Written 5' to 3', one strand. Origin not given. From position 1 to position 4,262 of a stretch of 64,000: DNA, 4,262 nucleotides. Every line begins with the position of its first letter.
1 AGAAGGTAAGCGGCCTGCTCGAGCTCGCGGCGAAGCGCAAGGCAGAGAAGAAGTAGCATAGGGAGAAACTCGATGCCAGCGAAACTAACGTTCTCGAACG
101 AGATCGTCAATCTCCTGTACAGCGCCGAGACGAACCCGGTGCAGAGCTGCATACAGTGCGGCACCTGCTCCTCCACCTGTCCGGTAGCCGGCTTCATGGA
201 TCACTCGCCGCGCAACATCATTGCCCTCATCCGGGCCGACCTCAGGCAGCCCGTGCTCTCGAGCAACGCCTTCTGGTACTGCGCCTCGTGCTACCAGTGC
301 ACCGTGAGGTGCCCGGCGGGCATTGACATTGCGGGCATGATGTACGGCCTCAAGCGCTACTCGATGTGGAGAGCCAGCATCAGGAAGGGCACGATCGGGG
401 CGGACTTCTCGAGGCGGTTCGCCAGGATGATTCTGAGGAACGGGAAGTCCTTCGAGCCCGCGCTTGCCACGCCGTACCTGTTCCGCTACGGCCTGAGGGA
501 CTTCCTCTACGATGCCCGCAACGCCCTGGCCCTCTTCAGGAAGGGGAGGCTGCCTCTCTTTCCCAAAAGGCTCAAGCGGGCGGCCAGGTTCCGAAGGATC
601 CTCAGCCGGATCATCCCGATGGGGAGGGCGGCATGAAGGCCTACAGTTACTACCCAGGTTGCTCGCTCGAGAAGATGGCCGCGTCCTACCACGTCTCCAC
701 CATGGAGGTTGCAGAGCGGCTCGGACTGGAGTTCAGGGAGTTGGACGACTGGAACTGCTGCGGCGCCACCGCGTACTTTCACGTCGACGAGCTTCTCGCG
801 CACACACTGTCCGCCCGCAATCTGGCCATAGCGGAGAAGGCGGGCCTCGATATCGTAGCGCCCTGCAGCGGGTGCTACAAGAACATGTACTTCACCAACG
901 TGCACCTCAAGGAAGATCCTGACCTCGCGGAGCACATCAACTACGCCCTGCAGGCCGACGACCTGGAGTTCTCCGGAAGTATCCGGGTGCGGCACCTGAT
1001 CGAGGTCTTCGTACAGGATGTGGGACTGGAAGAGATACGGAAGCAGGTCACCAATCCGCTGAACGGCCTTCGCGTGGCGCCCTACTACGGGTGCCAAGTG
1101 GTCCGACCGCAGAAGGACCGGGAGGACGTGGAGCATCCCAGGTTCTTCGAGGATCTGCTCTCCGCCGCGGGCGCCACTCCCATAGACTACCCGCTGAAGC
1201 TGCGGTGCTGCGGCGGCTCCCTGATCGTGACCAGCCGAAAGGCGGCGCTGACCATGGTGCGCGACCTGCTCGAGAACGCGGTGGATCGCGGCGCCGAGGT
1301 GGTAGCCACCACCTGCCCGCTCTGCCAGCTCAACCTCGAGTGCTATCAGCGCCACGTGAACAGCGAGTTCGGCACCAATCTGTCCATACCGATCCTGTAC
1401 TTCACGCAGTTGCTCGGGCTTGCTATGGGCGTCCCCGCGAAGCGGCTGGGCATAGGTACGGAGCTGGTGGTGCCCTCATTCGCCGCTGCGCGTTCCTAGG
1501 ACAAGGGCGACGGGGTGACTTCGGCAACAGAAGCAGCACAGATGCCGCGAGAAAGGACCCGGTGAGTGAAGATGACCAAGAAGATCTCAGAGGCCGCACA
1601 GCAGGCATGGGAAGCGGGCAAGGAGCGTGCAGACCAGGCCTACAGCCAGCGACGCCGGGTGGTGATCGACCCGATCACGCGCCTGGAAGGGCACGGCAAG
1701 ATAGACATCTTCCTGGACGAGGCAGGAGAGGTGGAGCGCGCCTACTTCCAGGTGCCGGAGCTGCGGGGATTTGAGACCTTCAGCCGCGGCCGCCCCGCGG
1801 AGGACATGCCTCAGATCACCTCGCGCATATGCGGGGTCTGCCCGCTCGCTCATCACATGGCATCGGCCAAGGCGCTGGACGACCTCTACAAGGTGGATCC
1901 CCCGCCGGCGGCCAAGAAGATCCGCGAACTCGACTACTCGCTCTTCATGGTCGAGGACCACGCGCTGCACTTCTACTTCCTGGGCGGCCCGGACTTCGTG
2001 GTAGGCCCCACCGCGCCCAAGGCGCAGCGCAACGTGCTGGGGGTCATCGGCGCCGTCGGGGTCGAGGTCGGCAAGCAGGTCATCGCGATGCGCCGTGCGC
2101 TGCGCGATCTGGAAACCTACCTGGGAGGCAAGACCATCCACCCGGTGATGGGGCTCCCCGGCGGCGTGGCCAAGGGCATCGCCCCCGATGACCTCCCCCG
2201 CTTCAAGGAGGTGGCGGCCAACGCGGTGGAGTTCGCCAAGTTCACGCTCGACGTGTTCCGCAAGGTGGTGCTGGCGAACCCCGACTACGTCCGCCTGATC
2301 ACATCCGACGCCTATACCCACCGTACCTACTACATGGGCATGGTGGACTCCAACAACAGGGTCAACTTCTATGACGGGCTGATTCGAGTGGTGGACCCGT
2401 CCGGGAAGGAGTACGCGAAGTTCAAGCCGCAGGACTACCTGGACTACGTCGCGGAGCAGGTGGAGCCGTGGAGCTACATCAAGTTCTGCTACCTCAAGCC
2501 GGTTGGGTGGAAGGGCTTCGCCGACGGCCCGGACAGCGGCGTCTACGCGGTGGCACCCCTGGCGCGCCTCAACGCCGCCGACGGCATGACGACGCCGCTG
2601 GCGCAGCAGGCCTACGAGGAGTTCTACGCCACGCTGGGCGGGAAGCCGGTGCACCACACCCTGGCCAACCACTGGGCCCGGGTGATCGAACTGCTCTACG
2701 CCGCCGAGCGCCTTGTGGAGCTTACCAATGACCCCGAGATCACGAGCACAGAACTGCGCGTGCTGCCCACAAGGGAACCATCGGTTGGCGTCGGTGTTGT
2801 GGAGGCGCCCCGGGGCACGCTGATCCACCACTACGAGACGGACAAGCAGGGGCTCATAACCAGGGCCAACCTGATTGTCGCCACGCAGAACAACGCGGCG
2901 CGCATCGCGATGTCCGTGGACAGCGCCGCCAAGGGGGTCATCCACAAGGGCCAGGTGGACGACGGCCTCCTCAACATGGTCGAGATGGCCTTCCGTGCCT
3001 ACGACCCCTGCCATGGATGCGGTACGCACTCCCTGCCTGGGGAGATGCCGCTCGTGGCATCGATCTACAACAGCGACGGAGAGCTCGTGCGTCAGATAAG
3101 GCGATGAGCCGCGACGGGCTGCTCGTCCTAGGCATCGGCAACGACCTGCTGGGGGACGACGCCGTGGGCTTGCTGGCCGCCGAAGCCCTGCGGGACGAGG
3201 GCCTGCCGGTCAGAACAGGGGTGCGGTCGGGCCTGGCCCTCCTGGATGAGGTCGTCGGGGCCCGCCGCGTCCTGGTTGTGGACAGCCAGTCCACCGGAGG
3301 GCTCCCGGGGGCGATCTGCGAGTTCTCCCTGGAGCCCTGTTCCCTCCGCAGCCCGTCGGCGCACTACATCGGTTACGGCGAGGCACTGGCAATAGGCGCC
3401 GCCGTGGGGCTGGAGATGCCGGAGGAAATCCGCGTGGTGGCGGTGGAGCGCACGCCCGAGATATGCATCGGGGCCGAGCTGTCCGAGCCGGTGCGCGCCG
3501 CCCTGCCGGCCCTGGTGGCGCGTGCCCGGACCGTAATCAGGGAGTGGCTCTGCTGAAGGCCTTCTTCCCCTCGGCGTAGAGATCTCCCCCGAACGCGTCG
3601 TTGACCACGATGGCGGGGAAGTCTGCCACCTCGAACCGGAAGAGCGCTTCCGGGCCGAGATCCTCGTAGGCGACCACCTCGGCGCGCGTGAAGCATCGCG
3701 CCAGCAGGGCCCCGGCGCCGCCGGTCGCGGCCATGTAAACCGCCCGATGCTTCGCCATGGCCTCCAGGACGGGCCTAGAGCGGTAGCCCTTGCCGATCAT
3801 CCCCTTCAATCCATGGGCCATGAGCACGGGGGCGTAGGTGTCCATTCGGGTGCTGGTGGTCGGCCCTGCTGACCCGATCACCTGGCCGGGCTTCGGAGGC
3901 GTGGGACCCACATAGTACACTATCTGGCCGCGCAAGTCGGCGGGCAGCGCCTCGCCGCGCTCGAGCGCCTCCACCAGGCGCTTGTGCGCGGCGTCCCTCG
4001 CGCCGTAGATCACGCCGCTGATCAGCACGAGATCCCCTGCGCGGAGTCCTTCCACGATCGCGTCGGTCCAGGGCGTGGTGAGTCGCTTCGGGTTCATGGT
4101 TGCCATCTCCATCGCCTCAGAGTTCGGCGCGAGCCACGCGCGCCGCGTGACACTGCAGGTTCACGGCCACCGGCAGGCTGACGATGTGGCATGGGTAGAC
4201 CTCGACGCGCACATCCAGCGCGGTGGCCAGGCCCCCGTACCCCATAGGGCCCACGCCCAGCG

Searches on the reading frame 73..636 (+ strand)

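Call 66: search_protein_families(library=pfam, proteins=[window:73-636:+], max_evalue=0.00001)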
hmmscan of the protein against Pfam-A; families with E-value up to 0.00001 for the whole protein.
window:73-636:+ (187 aa): 4 families
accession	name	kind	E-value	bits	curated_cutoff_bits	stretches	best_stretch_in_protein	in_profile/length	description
PF13183.11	Fer4_8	-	1.1e-11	45.5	27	1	23-84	2-68/68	4Fe-4S dicluster domain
PF13534.11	Fer4_17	-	3.3e-09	37.6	22.2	1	25-85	1-61/61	4Fe-4S dicluster domain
PF13187.11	Fer4_9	-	1.6e-08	34.9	27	1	26-83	2-50/52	4Fe-4S dicluster domain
PF12838.12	Fer4_7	-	3e-06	28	27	1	25-84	1-52/52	4Fe-4S dicluster domain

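Call 96: search_protein_families(library=ncbifam, proteins=[window:73-636:+], max_evalue=0.00001)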
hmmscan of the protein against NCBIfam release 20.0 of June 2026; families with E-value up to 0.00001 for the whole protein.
window:73-636:+ (187 aa): 12 families
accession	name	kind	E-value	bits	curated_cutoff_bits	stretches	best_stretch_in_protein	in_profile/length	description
TIGR03290.1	CoB_CoM_SS_C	equivalog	1.4e-19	70.5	160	1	23-125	1-97/144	CoB--CoM heterodisulfide reductase subunit C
NF041890.1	hdrC_Methbact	equivalog_domain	3.1e-17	62.8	270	1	5-87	10-91/192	ferredoxin:CoB-CoM heterodisulfide reductase subunit HdrC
NF041779.1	hetero_SS_HdrC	equivalog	2.1e-16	60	350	1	15-83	22-89/198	ferredoxin:CoB-CoM heterodisulfide reductase subunit HdrC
NF038018.1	qmoC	equivalog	6e-12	45.7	300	1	15-98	9-92/360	quinone-interacting membrane-bound oxidoreductase complex subunit QmoC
NF008369.0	PRK11168.1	equivalog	1.8e-09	37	278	1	21-91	8-81/401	anaerobic glycerol-3-phosphate dehydrogenase subunit C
NF009226.0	PRK12576.1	equivalog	1.5e-07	31.1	344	1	24-148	154-286/317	succinate dehydrogenase/fumarate reductase iron-sulfur subunit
NF008434.0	PRK11274.1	equivalog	1.6e-07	30.6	333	1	23-138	22-140/409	glycolate oxidase subunit GlcF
NF004898.0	PRK06259.1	equivalog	1.8e-07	30.1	385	1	19-90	129-208/488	fumarate reductase (CoM/CoB) subunit TfrB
TIGR03379.1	glycerol3P_GlpC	equivalog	2.2e-07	30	279.9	1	23-93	4-77/397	anaerobic glycerol-3-phosphate dehydrogenase subunit GlpC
TIGR01945.1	rnfC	subfamily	4.4e-07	28.8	245.95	1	18-87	357-421/435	RnfABCDGE type electron transport complex subunit C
NF045670.1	quin_L_LdhH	equivalog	5e-07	28.4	800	1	14-131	294-410/706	L-lactate dehydrogenase (quinone) large subunit LdhH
NF004616.0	PRK05950.1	subfamily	8.5e-06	25.1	228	0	20-98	143-234/238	succinate dehydrogenase iron-sulfur subunit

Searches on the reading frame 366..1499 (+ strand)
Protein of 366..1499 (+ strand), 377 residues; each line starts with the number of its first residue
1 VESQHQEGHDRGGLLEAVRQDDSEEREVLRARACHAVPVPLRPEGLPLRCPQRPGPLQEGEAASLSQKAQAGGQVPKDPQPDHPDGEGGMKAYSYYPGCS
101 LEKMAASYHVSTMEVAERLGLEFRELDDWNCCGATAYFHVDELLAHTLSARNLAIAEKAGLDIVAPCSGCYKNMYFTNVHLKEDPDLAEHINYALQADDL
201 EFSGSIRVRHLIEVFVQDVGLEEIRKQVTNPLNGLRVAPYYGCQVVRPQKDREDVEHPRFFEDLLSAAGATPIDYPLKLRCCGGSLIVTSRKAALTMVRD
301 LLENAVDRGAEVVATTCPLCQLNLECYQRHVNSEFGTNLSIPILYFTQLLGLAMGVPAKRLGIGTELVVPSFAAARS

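Call 66: search_protein_families(library=pfam, proteins=[window:366-1499:+], max_evalue=0.00001)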
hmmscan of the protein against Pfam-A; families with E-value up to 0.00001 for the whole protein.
window:366-1499:+ (377 aa): 1 family
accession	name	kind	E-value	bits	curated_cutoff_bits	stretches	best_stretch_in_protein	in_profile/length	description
PF02754.22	CCG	-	4.8e-27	94.3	20.6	2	94-173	2-83/85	Cysteine-rich domain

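Call 96: search_protein_families(library=ncbifam, proteins=[window:366-1499:+], max_evalue=0.00001)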
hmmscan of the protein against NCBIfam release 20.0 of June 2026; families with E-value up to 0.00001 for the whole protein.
window:366-1499:+ (377 aa): 6 families
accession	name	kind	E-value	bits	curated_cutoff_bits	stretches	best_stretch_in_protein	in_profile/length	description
TIGR03288.1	CoB_CoM_SS_B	equivalog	1.7e-66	224.5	345.15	1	93-368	2-281/290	CoB--CoM heterodisulfide reductase subunit B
NF042965.1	MFR_anch_SdhE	equivalog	5.4e-54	183.7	500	1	93-367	3-275/282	8-methylmenaquinol:fumarate reductase membrane anchor subunit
NF041780.1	hetero_SS_HdrB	equivalog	2.3e-26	92.8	450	1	109-365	22-293/304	ferredoxin:CoB-CoM heterodisulfide reductase subunit HdrB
NF045670.1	quin_L_LdhH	equivalog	1.9e-11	43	800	1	94-325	470-686/706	L-lactate dehydrogenase (quinone) large subunit LdhH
NF004898.0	PRK06259.1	equivalog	4.4e-08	32.2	385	1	94-327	265-467/488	fumarate reductase (CoM/CoB) subunit TfrB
NF008369.0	PRK11168.1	equivalog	2.8e-06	26.5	278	0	93-174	169-252/401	anaerobic glycerol-3-phosphate dehydrogenase subunit C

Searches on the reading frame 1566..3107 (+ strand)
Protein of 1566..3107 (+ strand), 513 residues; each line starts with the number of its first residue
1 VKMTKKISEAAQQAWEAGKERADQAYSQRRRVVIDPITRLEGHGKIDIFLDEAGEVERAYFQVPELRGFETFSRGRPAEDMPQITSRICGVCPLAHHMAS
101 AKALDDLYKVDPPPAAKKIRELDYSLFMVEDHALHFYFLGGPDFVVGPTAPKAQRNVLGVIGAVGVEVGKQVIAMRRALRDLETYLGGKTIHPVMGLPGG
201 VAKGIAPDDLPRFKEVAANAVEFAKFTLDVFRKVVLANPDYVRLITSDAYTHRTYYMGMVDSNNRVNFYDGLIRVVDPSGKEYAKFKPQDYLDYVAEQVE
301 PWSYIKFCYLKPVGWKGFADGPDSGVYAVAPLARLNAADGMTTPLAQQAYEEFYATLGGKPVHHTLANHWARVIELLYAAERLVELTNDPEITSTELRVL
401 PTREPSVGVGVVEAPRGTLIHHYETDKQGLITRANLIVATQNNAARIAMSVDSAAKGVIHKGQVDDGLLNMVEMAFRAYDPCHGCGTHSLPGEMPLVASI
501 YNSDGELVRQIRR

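Call 66: search_protein_families(library=pfam, proteins=[window:1566-3107:+], max_evalue=0.00001)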
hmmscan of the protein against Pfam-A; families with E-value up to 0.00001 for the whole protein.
window:1566-3107:+ (513 aa): 1 family
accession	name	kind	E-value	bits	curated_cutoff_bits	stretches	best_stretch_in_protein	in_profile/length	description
PF00374.24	NiFeSe_Hases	-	6.1e-34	118.3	25.8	2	67-149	1-83/508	Nickel-dependent hydrogenase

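Call 96: search_protein_families(library=ncbifam, proteins=[window:1566-3107:+], max_evalue=0.00001)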
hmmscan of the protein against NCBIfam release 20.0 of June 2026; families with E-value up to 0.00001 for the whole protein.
window:1566-3107:+ (513 aa): 9 families
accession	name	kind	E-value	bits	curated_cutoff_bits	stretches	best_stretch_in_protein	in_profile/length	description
NF041785.2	VhuA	equivalog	2.5e-118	395.3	800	1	31-458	3-416/418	F420-non-reducing hydrogenase Vhu subunit A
NF033181.1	NiFeSe_hydrog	equivalog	8.6e-48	163.5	600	2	30-150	2-121/507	nickel-dependent hydrogenase large subunit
NF040828.1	sulfhyd_ShyA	equivalog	1.4e-47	162.5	700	1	32-488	3-411/415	NAD(P)-dependent hydrogenase/sulfhydrogenase 2 subunit alpha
NF045518.1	H2_NiFeSe_large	exception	2.7e-44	151.8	780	2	31-223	3-201/485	NiFeSe hydrogenase large subunit HysA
TIGR03295.1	frhA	equivalog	3.6e-41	141.5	392.5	2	30-235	3-200/412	coenzyme F420 hydrogenase subunit alpha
NF040832.1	sulfhyd_HydA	equivalog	1.7e-32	113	880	1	32-488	5-422/426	NADPH-dependent hydrogenase/sulfhydrogenase 1 subunit alpha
NF007778.0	PRK10467.1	equivalog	2.2e-24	85.7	969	1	29-153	2-125/567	hydrogenase 2 large subunit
NF007550.0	PRK10170.1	equivalog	4.7e-24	84.7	1101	1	29-153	16-140/597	Ni/Fe-hydrogenase large subunit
NF041786.2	VhuU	equivalog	8.9e-07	28.6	70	1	464-489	3-28/45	F420-non-reducing hydrogenase selenoprotein subunit VhuU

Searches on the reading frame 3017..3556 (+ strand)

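Call 66: search_protein_families(library=pfam, proteins=[window:3017-3556:+], max_evalue=0.00001)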
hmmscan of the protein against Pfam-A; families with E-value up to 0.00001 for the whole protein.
window:3017-3556:+ (179 aa): 0 families

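Call 96: search_protein_families(library=ncbifam, proteins=[window:3017-3556:+], max_evalue=0.00001)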
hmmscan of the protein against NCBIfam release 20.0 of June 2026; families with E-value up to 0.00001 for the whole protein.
window:3017-3556:+ (179 aa): 5 families
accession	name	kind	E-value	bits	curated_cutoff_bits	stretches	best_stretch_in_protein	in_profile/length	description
TIGR00072.1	hydrog_prot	superfamily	3.3e-23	82.3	47.45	1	36-172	1-143/145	hydrogenase maturation protease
TIGR00140.1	hupD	subfamily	1.5e-10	41.3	151.8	1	36-177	2-150/151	HyaD/HybD family hydrogenase maturation endopeptidase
NF045519.1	NiFeSe_H2_mat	exception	1.7e-10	40.9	190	1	35-178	3-151/152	NiFeSe hydrogenase maturation protease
NF007616.0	PRK10264.1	equivalog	5.2e-06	26.3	261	1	30-174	1-153/195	hydrogenase 1 maturation protease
NF007777.0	PRK10466.1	equivalog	6.5e-06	26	190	1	35-175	3-150/164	HyaD/HybD family hydrogenase maturation endopeptidase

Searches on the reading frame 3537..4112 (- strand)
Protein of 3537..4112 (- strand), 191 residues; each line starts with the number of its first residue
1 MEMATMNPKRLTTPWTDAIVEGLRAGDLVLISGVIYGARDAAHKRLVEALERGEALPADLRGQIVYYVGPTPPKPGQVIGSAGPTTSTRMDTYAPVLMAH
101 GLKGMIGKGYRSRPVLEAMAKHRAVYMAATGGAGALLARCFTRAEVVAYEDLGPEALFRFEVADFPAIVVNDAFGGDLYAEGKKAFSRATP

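Call 66: search_protein_families(library=pfam, proteins=[window:3537-4112:-], max_evalue=0.00001)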
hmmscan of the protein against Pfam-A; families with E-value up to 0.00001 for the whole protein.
window:3537-4112:- (191 aa): 1 family
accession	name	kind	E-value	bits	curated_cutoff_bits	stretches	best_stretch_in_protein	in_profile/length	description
PF05683.17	Fumerase_C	-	4.1e-55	186.8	22.2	1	11-181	31-204/205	Fumarase C-terminus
